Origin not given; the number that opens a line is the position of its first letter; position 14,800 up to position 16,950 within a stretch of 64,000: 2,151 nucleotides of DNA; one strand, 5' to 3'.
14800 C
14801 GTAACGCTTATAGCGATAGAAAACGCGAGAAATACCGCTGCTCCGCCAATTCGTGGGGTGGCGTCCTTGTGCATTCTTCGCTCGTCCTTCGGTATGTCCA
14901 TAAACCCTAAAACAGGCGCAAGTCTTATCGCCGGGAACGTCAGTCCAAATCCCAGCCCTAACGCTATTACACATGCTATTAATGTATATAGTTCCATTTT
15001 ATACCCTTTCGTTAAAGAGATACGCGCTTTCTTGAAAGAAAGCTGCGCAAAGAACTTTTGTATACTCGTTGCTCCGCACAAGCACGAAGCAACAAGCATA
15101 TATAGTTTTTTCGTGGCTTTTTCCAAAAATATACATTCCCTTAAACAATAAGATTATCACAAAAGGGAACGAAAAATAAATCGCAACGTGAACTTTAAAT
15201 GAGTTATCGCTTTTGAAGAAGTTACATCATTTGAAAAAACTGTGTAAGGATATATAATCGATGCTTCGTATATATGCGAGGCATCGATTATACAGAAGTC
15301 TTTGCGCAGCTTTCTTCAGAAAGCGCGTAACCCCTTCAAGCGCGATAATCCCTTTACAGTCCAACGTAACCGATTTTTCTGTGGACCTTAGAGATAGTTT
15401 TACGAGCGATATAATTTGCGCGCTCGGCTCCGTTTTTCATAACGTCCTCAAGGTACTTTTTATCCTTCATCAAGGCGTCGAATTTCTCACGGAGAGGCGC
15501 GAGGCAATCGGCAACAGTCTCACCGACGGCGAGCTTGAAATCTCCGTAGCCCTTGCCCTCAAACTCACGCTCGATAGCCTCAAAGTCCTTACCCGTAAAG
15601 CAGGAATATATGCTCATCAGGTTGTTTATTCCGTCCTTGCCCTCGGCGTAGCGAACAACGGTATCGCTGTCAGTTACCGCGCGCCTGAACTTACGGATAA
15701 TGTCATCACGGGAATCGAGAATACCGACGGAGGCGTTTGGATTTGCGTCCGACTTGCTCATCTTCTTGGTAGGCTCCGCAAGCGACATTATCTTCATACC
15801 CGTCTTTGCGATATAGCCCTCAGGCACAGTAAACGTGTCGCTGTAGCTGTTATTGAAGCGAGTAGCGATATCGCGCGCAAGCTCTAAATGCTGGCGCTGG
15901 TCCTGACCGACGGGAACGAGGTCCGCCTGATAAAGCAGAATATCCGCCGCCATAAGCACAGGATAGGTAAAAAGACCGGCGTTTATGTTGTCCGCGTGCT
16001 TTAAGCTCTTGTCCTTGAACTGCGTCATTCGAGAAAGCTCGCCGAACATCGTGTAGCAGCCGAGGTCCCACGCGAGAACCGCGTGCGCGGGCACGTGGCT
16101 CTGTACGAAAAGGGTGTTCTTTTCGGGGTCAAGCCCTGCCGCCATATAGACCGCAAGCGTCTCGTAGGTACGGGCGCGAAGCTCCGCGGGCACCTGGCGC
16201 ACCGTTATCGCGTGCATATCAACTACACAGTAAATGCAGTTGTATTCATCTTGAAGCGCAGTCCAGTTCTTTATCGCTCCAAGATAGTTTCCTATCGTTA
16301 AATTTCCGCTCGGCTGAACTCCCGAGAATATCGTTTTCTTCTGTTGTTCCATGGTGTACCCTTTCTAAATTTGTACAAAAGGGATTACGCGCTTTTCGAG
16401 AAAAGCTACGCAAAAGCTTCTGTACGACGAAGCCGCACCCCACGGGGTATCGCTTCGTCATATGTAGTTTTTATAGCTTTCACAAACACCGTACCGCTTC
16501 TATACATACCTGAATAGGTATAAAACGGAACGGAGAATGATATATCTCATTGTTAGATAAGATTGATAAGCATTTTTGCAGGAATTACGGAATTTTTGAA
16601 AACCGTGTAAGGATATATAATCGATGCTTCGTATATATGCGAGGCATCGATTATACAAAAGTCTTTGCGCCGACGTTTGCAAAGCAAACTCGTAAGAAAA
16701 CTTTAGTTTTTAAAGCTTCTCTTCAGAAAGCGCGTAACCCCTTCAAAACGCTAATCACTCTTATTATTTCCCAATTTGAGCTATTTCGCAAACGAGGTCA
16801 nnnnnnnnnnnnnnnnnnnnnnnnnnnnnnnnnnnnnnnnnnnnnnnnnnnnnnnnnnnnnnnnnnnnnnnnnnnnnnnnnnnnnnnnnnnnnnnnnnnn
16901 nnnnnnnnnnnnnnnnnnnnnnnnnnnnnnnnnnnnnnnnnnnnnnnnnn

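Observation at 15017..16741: Family-B hairpin repeats are anchored at gene boundaries: the head module faces the nearest CDS in every assessable copy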

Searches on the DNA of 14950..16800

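Call 42: search_rna_families(source=window, start=14950, end=16800, threshold=evalue, max_evalue=5)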
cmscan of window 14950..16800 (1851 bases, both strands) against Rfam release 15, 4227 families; matches with E-value up to 5: 4.
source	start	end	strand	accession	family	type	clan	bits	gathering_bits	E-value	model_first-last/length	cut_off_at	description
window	16614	16701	-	RF03155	TD-1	Cis-reg;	CL00124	25.4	64.5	0.18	1-120/120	no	TD-1 RNA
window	15004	15136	-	RF01669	P14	Gene; sRNA;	-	17.6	45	1.8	1-146/146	no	Pseudomonas sRNA P14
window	15756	15801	-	RF01122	sR39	Gene; snRNA; snoRNA; CD-box;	-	16.9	50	0.26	1-56/56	no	Small nucleolar RNA sR39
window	15186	15295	+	RF01582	RUF4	Gene; sRNA;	-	15.9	55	4.3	1-277/277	no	RNA of unknown function RUF4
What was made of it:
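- On Any Rfam RNA family (including T-box upstream of trpS): The best sub-threshold hits in 14950-16800 have E >= 0.18 (call 42).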

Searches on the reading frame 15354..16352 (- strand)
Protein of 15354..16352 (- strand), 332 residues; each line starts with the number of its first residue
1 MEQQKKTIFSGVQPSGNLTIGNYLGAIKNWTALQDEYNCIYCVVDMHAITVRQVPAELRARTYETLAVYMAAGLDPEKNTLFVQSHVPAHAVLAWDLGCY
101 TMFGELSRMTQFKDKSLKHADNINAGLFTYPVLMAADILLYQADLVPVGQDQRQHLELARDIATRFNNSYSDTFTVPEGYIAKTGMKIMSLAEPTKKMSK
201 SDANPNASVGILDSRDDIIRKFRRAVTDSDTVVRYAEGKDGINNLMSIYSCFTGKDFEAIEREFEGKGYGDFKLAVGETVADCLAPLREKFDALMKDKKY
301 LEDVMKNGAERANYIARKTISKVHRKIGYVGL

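Call 10: find_encoding_contigs(protein=window:15354-16352:-, flank=10000, max_places=6)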
Protein window:15354-16352:- (332 aa): 8 contigs read that carry it; 5 places shown.
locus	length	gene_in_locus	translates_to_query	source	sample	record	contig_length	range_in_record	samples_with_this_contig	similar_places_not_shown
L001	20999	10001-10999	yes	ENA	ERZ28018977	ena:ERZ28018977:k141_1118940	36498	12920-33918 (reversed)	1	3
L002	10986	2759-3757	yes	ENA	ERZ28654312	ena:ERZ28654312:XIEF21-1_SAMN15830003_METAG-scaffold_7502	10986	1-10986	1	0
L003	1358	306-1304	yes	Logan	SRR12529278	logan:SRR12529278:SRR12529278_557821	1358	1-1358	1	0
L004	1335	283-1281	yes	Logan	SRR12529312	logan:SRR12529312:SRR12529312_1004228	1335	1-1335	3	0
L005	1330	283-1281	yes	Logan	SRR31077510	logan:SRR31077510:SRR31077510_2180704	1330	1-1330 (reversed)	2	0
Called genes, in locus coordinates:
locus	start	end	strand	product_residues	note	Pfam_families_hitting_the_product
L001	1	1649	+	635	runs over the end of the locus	PF02518:HATPase_c, PF00204:DNA_gyraseB, PF01751:Toprim, PF00986:DNA_gyraseB_C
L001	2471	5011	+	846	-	PF00521:DNA_topoisoIV, PF03989:DNA_gyraseA_C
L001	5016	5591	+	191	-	-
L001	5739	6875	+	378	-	PF00154:RecA_N, PF08423:Rad51, PF06745:ATPase (weak), PF21096:RecA_C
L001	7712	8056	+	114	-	-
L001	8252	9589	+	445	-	PF00919:UPF0004, PF04055:Radical_SAM, PF18693:TRAM_2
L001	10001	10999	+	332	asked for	PF00579:tRNA-synt_1b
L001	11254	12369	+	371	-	PF00953:Glycos_transf_4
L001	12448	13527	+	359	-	PF00254:FKBP_C (weak)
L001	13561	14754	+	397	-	PF05698:Trigger_C (weak)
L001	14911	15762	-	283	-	PF00072:Response_reg, PF08769:Spo0A_C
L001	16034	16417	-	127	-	PF16320:Ribosomal_L12_N, PF00542:Ribosomal_L12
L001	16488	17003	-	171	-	PF00466:Ribosomal_L10, PF27436:RL10_C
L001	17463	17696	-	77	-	PF13443:HTH_26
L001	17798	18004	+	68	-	-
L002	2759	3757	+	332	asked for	PF00579:tRNA-synt_1b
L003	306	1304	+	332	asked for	PF00579:tRNA-synt_1b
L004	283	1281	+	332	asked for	PF00579:tRNA-synt_1b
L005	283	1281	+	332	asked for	PF00579:tRNA-synt_1b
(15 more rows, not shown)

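Call 33: find_related_loci(query=window:15354-16352:-, collection=metagenome_contigs, flank=6000)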
Query window:15354-16352:- (332 aa) in metagenome_contigs; peptide patterns used: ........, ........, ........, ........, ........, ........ (x = any residue, [..] = any of these).
600 stretches matched a pattern (row limit reached: there are more); 572 encode a relative of the query (tblastn E <= 1e-3); the best 80 are kept; 80 distinct loci.
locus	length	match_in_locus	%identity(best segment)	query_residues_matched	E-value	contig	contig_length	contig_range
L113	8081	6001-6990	75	1-330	2e-173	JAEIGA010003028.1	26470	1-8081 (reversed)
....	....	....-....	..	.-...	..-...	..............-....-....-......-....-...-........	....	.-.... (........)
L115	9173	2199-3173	75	6-330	2e-169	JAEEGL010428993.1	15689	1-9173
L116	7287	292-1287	73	1-332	2e-169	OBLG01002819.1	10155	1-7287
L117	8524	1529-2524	73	1-332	4e-169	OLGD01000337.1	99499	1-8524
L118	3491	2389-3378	71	1-330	2e-173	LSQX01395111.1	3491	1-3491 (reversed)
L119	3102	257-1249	72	1-329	2e-173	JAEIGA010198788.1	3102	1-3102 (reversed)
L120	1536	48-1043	72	1-332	5e-180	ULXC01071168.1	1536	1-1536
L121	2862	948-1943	72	1-332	4e-174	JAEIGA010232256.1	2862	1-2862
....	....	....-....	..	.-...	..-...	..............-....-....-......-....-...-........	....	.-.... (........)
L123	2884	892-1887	72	1-332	6e-173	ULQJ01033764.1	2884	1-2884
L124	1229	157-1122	73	9-330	1e-178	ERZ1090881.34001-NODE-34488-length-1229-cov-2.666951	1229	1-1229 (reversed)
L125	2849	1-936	75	21-332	2e-171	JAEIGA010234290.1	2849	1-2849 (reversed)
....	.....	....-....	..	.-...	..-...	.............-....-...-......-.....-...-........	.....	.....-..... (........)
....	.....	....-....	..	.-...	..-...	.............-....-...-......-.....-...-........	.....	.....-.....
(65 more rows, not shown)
